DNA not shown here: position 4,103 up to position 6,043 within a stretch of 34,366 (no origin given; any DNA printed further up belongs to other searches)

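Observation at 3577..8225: Slam / type-XI-secretion-like TPR + beta-barrel outer-membrane protein with a lipoprotein gene and a tandem array of glycine-rich secreted paralogs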

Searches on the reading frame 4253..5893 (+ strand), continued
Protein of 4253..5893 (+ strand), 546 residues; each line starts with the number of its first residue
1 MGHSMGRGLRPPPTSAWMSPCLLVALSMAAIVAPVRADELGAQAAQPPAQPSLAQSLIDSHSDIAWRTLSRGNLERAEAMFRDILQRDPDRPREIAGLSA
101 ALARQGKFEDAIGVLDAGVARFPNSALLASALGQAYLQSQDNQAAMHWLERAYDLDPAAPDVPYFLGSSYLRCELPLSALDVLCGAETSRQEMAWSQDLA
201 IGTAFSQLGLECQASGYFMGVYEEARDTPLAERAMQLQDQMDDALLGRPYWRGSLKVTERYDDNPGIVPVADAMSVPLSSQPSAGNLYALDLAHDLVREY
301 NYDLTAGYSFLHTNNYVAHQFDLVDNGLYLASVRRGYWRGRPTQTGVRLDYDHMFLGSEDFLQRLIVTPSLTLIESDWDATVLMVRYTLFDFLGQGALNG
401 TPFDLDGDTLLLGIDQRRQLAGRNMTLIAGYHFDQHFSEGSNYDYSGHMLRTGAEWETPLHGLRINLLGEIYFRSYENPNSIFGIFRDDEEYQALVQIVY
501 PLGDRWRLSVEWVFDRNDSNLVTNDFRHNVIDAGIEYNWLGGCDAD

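Call 23: find_encoding_contigs(protein=P0006, flank=8000, max_places=2)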
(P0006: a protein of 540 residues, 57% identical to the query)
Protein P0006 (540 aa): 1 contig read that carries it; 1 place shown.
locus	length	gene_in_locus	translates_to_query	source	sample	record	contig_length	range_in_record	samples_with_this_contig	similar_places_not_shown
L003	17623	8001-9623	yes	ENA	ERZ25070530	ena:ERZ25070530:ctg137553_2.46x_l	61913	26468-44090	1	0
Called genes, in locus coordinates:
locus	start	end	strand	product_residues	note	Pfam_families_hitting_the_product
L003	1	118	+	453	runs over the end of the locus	PF10396:TrmE_N, PF12631:MnmE_helical, PF00350:Dynamin_N (faint), PF01926:MMR_HSR1, PF02421:FeoB_N (weak)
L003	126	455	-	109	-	PF02311:AraC_binding (weak), PF07883:Cupin_2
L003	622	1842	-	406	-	-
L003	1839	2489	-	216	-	PF05991:NYN_YacP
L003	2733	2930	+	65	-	PF02599:CsrA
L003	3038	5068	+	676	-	PF07583:PSCyt2, PF07587:PSD1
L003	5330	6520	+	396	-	PF00155:Aminotran_1_2, PF01041:DegT_DnrJ_EryC1, PF01212:Beta_elim_lyase, PF00266:Aminotran_5 (weak), PF01053:Cys_Met_Meta_PP (weak)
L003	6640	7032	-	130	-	-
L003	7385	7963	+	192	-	-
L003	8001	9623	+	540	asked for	PF07719:TPR_2 (faint), PF12895:ANAPC3 (faint), PF13424:TPR_12 (faint), PF13428:TPR_14 (faint), PF14559:TPR_19, PF13414:TPR_11 (faint), PF13432:TPR_16 (weak)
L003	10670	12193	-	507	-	PF01663:Phosphodiest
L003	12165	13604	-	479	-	-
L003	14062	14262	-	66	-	-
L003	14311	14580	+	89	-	-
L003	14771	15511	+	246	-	PF01602:Adaptin_N (faint), PF02985:HEAT (faint), PF13513:HEAT_EZ (faint), PF13646:HEAT_2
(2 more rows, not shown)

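Call 27: find_encoding_contigs(protein=P0012, flank=8000, max_places=1)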
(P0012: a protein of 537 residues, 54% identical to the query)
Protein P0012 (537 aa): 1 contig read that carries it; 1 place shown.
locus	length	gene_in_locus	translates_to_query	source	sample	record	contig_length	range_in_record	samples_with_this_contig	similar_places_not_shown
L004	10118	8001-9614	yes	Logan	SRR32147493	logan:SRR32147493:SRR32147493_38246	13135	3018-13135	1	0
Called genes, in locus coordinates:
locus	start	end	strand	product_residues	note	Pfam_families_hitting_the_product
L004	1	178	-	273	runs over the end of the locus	PF08666:SAF, PF13144:ChapFlgA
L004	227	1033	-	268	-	PF00460:Flg_bb_rod, PF22692:LlgE_F_G_D1, PF06429:Flg_bbr_C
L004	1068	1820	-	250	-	PF00460:Flg_bb_rod, PF22692:LlgE_F_G_D1, PF06429:Flg_bbr_C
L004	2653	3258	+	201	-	PF07638:Sigma70_ECF, PF08281:Sigma70_r4_2, PF04545:Sigma70_r4 (weak), PF13384:HTH_23 (weak)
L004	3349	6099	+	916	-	PF00069:Pkinase, PF07714:PK_Tyr_Ser-Thr, PF13424:TPR_12 (faint), PF00515:TPR_1 (faint), PF07719:TPR_2 (faint)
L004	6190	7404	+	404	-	-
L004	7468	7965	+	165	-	-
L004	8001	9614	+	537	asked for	PF07719:TPR_2 (faint), PF13181:TPR_8 (faint), PF13428:TPR_14 (weak), PF13432:TPR_16 (weak), PF14559:TPR_19 (weak)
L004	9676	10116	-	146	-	?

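Call 28: find_encoding_contigs(protein=P0011, flank=8000, max_places=1)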
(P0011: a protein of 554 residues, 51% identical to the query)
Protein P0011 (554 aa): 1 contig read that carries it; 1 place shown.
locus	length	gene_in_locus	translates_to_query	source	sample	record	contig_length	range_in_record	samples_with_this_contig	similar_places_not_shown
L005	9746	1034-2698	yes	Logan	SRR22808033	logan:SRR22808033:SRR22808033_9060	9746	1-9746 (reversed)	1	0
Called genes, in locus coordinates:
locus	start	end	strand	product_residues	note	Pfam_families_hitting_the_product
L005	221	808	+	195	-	-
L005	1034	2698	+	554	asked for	PF07719:TPR_2 (faint), PF13174:TPR_6 (faint), PF13424:TPR_12 (faint), PF14559:TPR_19, PF13428:TPR_14 (weak), PF13432:TPR_16, PF14559:TPR_19, PF04575:SlipAM (weak), +6 more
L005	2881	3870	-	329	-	-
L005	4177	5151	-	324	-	-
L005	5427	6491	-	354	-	PF12006:DUF3500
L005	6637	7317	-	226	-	PF03372:Exo_endo_phos (weak)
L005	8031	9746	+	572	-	?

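Call 29: find_encoding_contigs(protein=P0008, flank=8000, max_places=1)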
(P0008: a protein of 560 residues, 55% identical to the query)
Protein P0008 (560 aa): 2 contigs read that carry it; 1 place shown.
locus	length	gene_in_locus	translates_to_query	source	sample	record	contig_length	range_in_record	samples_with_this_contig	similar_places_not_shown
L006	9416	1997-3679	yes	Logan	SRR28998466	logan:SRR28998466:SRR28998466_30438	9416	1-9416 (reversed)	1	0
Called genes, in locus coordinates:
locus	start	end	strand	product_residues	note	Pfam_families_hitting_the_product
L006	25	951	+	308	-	-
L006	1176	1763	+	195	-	-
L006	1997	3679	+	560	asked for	PF13432:TPR_16 (faint), PF13428:TPR_14 (faint), PF14559:TPR_19 (faint), PF13414:TPR_11 (faint), PF10082:BBP2_2 (faint)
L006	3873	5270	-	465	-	PF13371:TPR_9 (faint), PF13432:TPR_16 (faint), PF23914:TPR_CcmH_CycH, PF00515:TPR_1 (faint), PF07719:TPR_2 (weak), PF13181:TPR_8 (faint), PF13414:TPR_11 (weak), PF13424:TPR_12 (weak), +3 more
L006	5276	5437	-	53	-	-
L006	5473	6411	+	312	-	-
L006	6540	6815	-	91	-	PF01475:FUR (weak)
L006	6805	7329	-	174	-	-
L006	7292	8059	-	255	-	PF04909:Amidohydro_2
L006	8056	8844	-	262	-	PF04909:Amidohydro_2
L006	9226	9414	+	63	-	?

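Call 31: predict_structure(alignment_id=A1)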
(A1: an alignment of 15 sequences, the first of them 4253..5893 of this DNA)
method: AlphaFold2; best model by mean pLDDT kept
length: 546 residues; sequences in the alignment: 15
mean_pLDDT: 84.9   pTM: 0.78
mean pLDDT of the five models: 84.9, 82.4, 82.4, 81.3, 71.0
residues with pLDDT >= 90: 355; 70-90: 103; 50-70: 27; < 50: 61
segments of 3 or more residues with pLDDT < 50: 1-18, 20-22, 27-50, 269-277, 542-546
pLDDT, mean of each block of 10 residues (from residue 1): 27 38 48 42 40 80 93 94 93 94 91 95 95 93 95 94 96 95 93 96 97 97 95 97 90 94 67 45 89 95 96 79 90 95 97 86 94 96 96 65 81 96 90 91 89 94 94 88 83 96 92 92 84 92 37
secondary structure, 60 per line:
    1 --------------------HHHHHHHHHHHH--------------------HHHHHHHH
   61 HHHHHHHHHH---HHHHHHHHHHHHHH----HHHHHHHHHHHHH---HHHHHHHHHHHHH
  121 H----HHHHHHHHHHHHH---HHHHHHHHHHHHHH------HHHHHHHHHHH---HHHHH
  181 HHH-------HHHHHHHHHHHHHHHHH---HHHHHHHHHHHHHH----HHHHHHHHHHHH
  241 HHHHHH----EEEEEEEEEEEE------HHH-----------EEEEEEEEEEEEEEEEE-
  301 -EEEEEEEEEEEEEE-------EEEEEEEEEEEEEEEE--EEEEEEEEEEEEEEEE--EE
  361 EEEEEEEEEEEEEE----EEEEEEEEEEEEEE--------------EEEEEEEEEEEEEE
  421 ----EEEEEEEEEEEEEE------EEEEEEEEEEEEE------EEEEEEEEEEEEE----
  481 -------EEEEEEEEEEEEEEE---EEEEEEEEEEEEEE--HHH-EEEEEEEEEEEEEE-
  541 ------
elements in order: H21-32 H53-70 H74-87 H92-104 H108-121 H126-138 H142-155 H162-172 H176-183 H191-207 H211-224 H229-246 E251-262 E283-299 E302-315 E323-338 E341-356 E359-374 E379-392 E407-420 E425-438 E445-457 E464-476 E488-502 E506-519 E526-539

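Call 36: search_protein_families(library=pfam, alignment_id=A5, max_evalue=0.01)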
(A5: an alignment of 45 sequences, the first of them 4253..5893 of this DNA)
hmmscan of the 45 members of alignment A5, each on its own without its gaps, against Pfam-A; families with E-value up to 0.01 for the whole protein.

A. member 1, window:4253-5893:+ (546 aa): 14 families
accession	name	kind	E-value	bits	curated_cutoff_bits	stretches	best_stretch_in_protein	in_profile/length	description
PF13428.12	TPR_14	-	2.3e-11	43.6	23.5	1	94-134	3-43/44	Tetratricopeptide repeat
PF14559.12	TPR_19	-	1.5e-10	41.7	25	1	69-134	2-67/68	Tetratricopeptide repeat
PF13432.12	TPR_16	-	1.6e-09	38.5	32.7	1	101-160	6-65/65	Tetratricopeptide repeat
PF07719.23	TPR_2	-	1.4e-08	34.7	27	1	129-158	4-33/34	Tetratricopeptide repeat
PF13181.12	TPR_8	-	9.1e-06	25.9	25.7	1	131-158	6-33/34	Tetratricopeptide repeat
PF12895.13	ANAPC3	-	2.2e-05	25.1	27.2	1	105-184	2-80/82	Anaphase-promoting complex, cyclosome, subunit 3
PF13414.12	TPR_11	-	3.2e-05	24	26.8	1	133-171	1-39/42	TPR repeat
PF13424.12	TPR_12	-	4.3e-05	24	30.1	1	97-156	8-75/77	Tetratricopeptide repeat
PF00515.34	TPR_1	-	0.00012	22.1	27.8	0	132-157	7-32/34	Tetratricopeptide repeat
PF13371.12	TPR_9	-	0.00014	22.2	35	1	100-162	3-65/73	Tetratricopeptide repeat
PF13374.12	TPR_10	-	0.00021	21.6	27.5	0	63-86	7-30/42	Tetratricopeptide repeat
PF13176.12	TPR_7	-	0.0012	19.2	27.9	0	130-161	3-34/36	Tetratricopeptide repeat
PF23914.1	TPR_CcmH_CycH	-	0.0024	18.2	42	0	132-162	56-86/158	Cytochrome c-type biogenesis protein H TPR domain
PF10082.15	BBP2_2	-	0.0084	15.5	23.7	0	461-536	302-375/378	Putative beta-barrel porin 2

B. families by the number of members that match (of 45 scanned): 53 families (the first 25 are shown)
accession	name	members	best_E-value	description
PF14559.12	TPR_19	45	1.3e-20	Tetratricopeptide repeat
PF13432.12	TPR_16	44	9.6e-29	Tetratricopeptide repeat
PF13428.12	TPR_14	43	1.4e-16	Tetratricopeptide repeat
PF07719.23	TPR_2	42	2.7e-29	Tetratricopeptide repeat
PF12895.13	ANAPC3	39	1.3e-14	Anaphase-promoting complex, cyclosome, subunit 3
PF00515.34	TPR_1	38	5.8e-25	Tetratricopeptide repeat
PF13174.12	TPR_6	37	5.9e-17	Tetratricopeptide repeat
PF13181.12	TPR_8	36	6.1e-22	Tetratricopeptide repeat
PF13414.12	TPR_11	35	1.3e-22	TPR repeat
PF13424.12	TPR_12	35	4.6e-14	Tetratricopeptide repeat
PF13431.12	TPR_17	33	6.9e-15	Tetratricopeptide repeat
PF13371.12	TPR_9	31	6.6e-10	Tetratricopeptide repeat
PF23914.1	TPR_CcmH_CycH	30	1.8e-12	Cytochrome c-type biogenesis protein H TPR domain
PF13176.12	TPR_7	22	8.9e-09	Tetratricopeptide repeat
PF24575.1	TPR_Slam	21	1.6e-08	Surface lipoprotein assembly modifier, N-terminal TPR repeats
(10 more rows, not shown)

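Call 37: fold_search(model_id=the predicted structure, library=pdb)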
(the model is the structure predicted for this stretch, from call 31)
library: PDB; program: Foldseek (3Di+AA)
matches with E <= 10: 1637; with E <= 0.001: 597
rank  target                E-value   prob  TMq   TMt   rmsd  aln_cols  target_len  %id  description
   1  9b8a                  1.8e-10  1.00  0.30  0.29  17.9       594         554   11  Cryo-EM structure of E. coli cellulose synthase subunit C (released 2025-02-19)
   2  9b8h_A                1.1e-09  1.00  0.33  0.32  16.4       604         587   10  Cryo-EM structure of E. coli cellulose synthase subunit C with cellotetraose (released 2025-02-19)
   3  4v3g_A                1.4e-09  1.00  0.35  0.52   8.4       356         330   11  Crystal structure of CymA from Klebsiella oxytoca (released 2015-06-03)
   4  4v3g_B                4.0e-09  1.00  0.36  0.55   7.6       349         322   10  Crystal structure of CymA from Klebsiella oxytoca (released 2015-06-03)
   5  4d51                  1.9e-08  1.00  0.35  0.55   6.2       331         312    9  Crystal structure of CymA from Klebsiella oxytoca (released 2015-06-03)
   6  4v3h_A                2.2e-08  1.00  0.36  0.55   6.1       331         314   10  Crystal structure of CymA from Klebsiella oxytoca (released 2015-06-03)
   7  4v3h_B                2.7e-08  1.00  0.35  0.55   6.5       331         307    9  Crystal structure of CymA from Klebsiella oxytoca (released 2015-06-03)
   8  4d5d_A                2.9e-08  1.00  0.34  0.53   6.7       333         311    9  Crystal structure of CymA from Klebsiella oxytoca (released 2015-06-03)
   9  4d5b_A                3.4e-08  1.00  0.34  0.53   6.7       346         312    9  Crystal structure of CymA from Klebsiella oxytoca (released 2015-06-03)
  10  2x9k                  4.9e-08  1.00  0.36  0.63   5.8       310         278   10  Structure of a E.coli porin (released 2011-01-26)
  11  2iwv_A                6.3e-08  1.00  0.36  0.64   5.7       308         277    9  Structure of the monomeric outer membrane porin OmpG in the open and closed conformation (released 2006-08-14)
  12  4d5b_B                6.3e-08  1.00  0.34  0.53   6.5       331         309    9  Crystal structure of CymA from Klebsiella oxytoca (released 2015-06-03)
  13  2wvp                  1.6e-07  1.00  0.35  0.64   5.5       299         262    9  Synthetically modified OmpG (released 2010-07-14)
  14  9h80_M                2.3e-07  1.00  0.32  0.41  11.6       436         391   12  Structure of the outer membrane exopolysaccharide transporter PelBC (released 2025-06-11)
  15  9qhb                  3.8e-07  1.00  0.27  0.51   7.1       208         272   20  Crystal structure of 16-repeat CTPR protein with eliminated coordination sites (released 2025-10-22)
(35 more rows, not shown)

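Call 80: find_encoding_contigs(protein=P0001, flank=10000, max_places=1)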
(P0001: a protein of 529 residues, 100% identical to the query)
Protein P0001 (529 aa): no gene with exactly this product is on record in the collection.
